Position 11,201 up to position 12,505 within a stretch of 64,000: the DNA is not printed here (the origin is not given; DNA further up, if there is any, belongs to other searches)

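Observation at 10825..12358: ECF sigma factor translationally coupled to an anti-sigma-like segment fused to tandem VOC (PhnB/glyoxalase-fold) domains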

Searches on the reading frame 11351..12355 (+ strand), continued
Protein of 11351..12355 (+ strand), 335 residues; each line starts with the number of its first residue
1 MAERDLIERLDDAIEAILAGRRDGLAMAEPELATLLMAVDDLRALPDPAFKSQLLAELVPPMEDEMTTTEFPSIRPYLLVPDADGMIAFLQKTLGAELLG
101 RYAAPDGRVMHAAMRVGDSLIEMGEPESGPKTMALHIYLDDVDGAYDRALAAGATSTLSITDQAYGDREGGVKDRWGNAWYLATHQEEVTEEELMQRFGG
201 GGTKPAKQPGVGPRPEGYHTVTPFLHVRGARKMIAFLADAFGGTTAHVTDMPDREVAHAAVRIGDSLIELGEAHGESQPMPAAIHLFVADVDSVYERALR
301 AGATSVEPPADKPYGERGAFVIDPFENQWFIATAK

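Call 40: fold_search(model_id=the predicted structure, library=pdb)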
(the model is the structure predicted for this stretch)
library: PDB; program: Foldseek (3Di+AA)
matches with E <= 10: 1130; with E <= 0.001: 457
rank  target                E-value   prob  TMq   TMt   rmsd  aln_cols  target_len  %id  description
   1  6bnn                  3.4e-13  1.00  0.57  0.67   5.1       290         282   17  Crystal structure of V278E-glyoxalase I mutant from Zea mays in space group P4(1)2(1)2 (released 2018-11-21)
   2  6bnz                  4.3e-13  1.00  0.56  0.67   5.2       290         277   17  Crystal structure of E144Q-glyoxalase I mutant from Zea mays in space group P4(1)2(1)2 (released 2018-11-21)
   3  6bnx                  1.1e-12  1.00  0.55  0.65   5.2       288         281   18  Crystal structure of V278E-glyoxalase I mutant from Zea mays in space group P6(3) (released 2018-11-21)
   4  1zsw                  3.9e-12  1.00  0.51  0.52   8.8       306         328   15  Crystal Structure of Bacillus cereus Metallo Protein from Glyoxalase family (released 2005-06-07)
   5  3oxh                  8.4e-12  1.00  0.30  0.39  20.4       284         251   16  Mycobacterium tuberculosis kinase inhibitor homolog RV0577 (released 2011-10-19)
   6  5d7z                  1.7e-11  1.00  0.54  0.64   4.8       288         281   17  Crystal structure of glyoxalase I from Zea mays (released 2015-09-09)
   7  3zi1                  2.3e-11  1.00  0.51  0.60   5.5       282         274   12  Crystal structure of human glyoxalase domain-containing protein 4 (GLOD4) (released 2013-01-16)
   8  9csj_B                2.9e-11  1.00  0.49  0.54   5.8       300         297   13  Crystal structure of human glyoxalase domain-containing protein 4 (GLOD4) at 2.33 A resolution. (released 2025-08-13)
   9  9csj_A                3.5e-11  1.00  0.49  0.54   5.8       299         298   13  Crystal structure of human glyoxalase domain-containing protein 4 (GLOD4) at 2.33 A resolution. (released 2025-08-13)
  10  9csj_C                5.0e-11  1.00  0.51  0.62   5.1       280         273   11  Crystal structure of human glyoxalase domain-containing protein 4 (GLOD4) at 2.33 A resolution. (released 2025-08-13)
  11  3hpv_A                1.2e-10  1.00  0.27  0.30  20.9       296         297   14  Crystal Structure Analysis of the 2,3-dioxygenase LapB from Pseudomonas sp. KL28 (released 2009-10-20)
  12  3hpy_C                4.8e-10  1.00  0.27  0.30  21.0       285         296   13  Crystal Structure Analysis of the 2,3-dioxygenase LapB from Pseudomonas in the complex with 4-methylcatechol (released 2009-10-20)
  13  4huz                  6.1e-10  1.00  0.49  0.52   8.3       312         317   13  2,6-Dichloro-p-hydroquinone 1,2-Dioxygenase (released 2013-04-17)
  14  7x8e_A                6.5e-10  1.00  0.26  0.26  20.6       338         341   16  Crystal structure of PfHPPD-Y13287 complex (released 2022-06-01)
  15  7x8e_D                7.3e-10  1.00  0.26  0.26  20.7       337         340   15  Crystal structure of PfHPPD-Y13287 complex (released 2022-06-01)
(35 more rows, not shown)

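Call 55: find_encoding_contigs(protein=P0062, flank=3000, max_places=2)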
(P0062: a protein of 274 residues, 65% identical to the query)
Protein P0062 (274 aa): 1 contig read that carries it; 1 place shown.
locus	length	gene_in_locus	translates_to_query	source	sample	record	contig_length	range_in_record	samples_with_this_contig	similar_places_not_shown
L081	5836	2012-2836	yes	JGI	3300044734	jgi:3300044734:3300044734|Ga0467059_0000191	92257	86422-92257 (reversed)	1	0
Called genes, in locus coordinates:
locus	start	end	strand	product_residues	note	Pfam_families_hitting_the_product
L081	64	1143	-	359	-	-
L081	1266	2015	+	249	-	PF04012:PspA_IM30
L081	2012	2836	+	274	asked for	PF00903:Glyoxalase, PF18029:Glyoxalase_6 (weak)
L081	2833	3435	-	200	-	-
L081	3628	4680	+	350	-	-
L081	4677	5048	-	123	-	PF00376:MerR (weak), PF13411:MerR_1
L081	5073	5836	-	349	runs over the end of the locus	PF01075:Glyco_transf_9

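Call 56: find_encoding_contigs(protein=P0070, flank=3000, max_places=2)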
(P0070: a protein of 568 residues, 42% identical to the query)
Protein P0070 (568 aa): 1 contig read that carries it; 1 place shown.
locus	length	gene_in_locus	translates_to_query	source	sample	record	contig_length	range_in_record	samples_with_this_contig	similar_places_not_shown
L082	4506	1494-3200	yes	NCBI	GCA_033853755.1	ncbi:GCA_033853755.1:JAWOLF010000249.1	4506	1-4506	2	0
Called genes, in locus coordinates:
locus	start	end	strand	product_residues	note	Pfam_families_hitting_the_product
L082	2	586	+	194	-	?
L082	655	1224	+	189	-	PF04542:Sigma70_r2, PF08281:Sigma70_r4_2, PF04545:Sigma70_r4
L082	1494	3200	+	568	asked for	PF00903:Glyoxalase, PF18029:Glyoxalase_6 (faint), PF22656:At5g48480-like_N (faint), PF22650:At5g48480-like_C (faint), PF00903:Glyoxalase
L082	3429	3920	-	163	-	-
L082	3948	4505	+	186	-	?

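Call 57: find_encoding_contigs(protein=P0065, flank=3000, max_places=2)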
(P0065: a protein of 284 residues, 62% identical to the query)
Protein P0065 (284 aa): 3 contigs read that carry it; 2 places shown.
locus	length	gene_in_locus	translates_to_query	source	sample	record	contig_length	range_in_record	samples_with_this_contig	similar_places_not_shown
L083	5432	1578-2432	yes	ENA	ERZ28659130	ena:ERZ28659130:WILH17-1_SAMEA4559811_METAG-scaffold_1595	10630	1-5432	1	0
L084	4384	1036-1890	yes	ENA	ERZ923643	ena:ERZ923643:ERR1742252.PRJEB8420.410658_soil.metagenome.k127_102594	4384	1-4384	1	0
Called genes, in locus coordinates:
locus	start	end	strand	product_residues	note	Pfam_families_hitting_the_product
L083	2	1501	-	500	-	?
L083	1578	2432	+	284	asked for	PF00903:Glyoxalase, PF22650:At5g48480-like_C (faint), PF00903:Glyoxalase, PF18029:Glyoxalase_6 (weak)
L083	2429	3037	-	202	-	-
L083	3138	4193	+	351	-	-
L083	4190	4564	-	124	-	PF00376:MerR (weak), PF13411:MerR_1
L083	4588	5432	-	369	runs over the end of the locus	-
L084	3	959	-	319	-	?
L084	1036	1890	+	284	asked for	PF00903:Glyoxalase, PF22650:At5g48480-like_C (faint), PF00903:Glyoxalase, PF18029:Glyoxalase_6 (weak)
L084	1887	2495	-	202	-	-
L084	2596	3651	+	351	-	-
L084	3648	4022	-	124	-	PF00376:MerR (weak), PF13411:MerR_1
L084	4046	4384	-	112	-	?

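Call 68: find_encoding_contigs(protein=P0068, flank=2500, max_places=2)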
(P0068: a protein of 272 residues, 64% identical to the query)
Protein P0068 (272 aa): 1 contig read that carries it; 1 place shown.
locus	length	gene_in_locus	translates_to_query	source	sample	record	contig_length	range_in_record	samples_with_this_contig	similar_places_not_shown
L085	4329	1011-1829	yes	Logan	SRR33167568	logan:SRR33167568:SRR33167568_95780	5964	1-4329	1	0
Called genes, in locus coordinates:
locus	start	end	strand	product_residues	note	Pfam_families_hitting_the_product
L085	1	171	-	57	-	?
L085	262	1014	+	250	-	PF04012:PspA_IM30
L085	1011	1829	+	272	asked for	PF00903:Glyoxalase, PF18029:Glyoxalase_6 (weak)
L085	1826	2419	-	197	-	-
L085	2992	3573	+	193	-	-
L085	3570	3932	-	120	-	PF00376:MerR (weak), PF13411:MerR_1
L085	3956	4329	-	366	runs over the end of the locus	PF01075:Glyco_transf_9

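Call 69: find_encoding_contigs(protein=P0034, flank=2500, max_places=1)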
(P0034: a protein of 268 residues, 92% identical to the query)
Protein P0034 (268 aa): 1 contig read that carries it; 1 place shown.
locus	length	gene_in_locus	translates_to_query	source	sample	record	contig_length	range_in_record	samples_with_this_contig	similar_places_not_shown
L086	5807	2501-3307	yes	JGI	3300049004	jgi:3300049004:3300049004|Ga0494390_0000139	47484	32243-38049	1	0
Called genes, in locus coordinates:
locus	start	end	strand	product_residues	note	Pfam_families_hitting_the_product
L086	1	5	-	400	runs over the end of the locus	PF01740:STAS, PF13466:STAS_2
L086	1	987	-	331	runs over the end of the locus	PF04392:ABC_sub_bind, PF13407:Peripla_BP_4 (faint)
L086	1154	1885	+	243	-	-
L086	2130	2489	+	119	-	-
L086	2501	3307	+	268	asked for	PF00903:Glyoxalase, PF13669:Glyoxalase_4 (faint), PF18029:Glyoxalase_6 (faint), PF22650:At5g48480-like_C (faint), PF00903:Glyoxalase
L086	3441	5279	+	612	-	PF08439:Peptidase_M3_N, PF01432:Peptidase_M3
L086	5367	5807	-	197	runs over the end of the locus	-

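Call 76: find_encoding_contigs(protein=P0049, flank=3500, max_places=2)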
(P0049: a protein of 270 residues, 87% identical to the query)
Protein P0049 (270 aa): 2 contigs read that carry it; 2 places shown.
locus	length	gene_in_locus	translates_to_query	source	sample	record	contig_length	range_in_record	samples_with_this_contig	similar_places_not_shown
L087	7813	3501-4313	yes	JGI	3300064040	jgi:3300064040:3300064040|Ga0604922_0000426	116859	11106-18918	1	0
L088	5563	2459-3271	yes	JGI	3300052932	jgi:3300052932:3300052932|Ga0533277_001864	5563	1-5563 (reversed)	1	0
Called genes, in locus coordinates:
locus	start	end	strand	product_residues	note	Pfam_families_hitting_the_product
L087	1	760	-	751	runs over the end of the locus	PF04879:Molybdop_Fe4S4, PF00384:Molybdopterin, PF01568:Molydop_binding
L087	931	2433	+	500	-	-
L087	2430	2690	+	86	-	-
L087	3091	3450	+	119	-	-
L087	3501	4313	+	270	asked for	PF00903:Glyoxalase, PF13669:Glyoxalase_4 (faint), PF18029:Glyoxalase_6 (faint), PF00903:Glyoxalase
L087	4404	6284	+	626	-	PF08439:Peptidase_M3_N, PF01432:Peptidase_M3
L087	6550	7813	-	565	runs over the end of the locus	PF03235:GmrSD_N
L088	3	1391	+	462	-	?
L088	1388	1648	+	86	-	-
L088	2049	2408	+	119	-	-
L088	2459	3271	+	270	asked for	PF00903:Glyoxalase, PF13669:Glyoxalase_4 (faint), PF18029:Glyoxalase_6 (faint), PF00903:Glyoxalase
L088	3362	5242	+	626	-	PF08439:Peptidase_M3_N, PF01432:Peptidase_M3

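Call 77: find_encoding_contigs(protein=P0055, flank=3500, max_places=1)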
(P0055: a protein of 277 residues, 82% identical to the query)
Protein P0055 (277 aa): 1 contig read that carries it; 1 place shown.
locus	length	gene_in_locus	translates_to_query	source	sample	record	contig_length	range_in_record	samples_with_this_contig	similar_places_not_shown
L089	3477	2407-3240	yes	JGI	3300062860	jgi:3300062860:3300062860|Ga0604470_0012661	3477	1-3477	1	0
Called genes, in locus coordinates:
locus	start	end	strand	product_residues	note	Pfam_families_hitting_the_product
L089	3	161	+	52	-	?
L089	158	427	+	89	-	-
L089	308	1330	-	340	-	PF01656:CbiA (weak), PF13614:AAA_31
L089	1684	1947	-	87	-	-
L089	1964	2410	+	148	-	-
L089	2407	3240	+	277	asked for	PF00903:Glyoxalase, PF13669:Glyoxalase_4 (faint), PF00903:Glyoxalase, PF18029:Glyoxalase_6 (weak)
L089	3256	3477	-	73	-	?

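Call 83: search_protein_families(library=pfam, proteins=[L042:2918-3343:+, L068:2951-3292:+, L044:5155-5622:+], max_evalue=0.01)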
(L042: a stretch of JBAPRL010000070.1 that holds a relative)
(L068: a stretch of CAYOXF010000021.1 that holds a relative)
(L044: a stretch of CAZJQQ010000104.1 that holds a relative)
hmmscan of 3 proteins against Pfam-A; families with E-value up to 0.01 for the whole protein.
L042:2918-3343:+ (142 aa): 3 families
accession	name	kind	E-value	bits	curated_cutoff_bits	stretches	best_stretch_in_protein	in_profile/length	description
PF00903.31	Glyoxalase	-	6.8e-12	46.3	20.6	1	16-131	6-119/121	Glyoxalase/Bleomycin resistance protein/Dioxygenase superfamily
PF12681.13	Glyoxalase_2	-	1.1e-06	29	30.1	1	15-133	4-113/118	Glyoxalase-like domain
PF18029.7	Glyoxalase_6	-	0.0017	19.4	23.6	1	17-128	4-100/106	Glyoxalase-like domain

L068:2951-3292:+ (114 aa): 1 family
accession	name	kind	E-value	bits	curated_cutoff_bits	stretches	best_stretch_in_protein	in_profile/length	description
PF04237.18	YjbR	-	6.4e-12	46.4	30.1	1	11-98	1-86/88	YjbR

L044:5155-5622:+ (156 aa): 5 families
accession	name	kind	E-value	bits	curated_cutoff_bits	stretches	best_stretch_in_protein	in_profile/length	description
PF00903.31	Glyoxalase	-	1.9e-15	57.7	20.6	1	16-133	6-119/121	Glyoxalase/Bleomycin resistance protein/Dioxygenase superfamily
PF18029.7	Glyoxalase_6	-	8.9e-09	36.4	23.6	1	22-133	6-103/106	Glyoxalase-like domain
PF22656.2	At5g48480-like_N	-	2.9e-06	27.4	27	1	22-45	6-29/59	Glyoxalase At5g48480-like, N-terminal domain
PF22650.2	At5g48480-like_C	-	9.7e-06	26.3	27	1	90-133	4-47/50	Glyoxalase At5g48480-like C-terminal domain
PF13669.12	Glyoxalase_4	-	0.00077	20.2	27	1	21-109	6-93/109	Glyoxalase/Bleomycin resistance protein/Dioxygenase superfamily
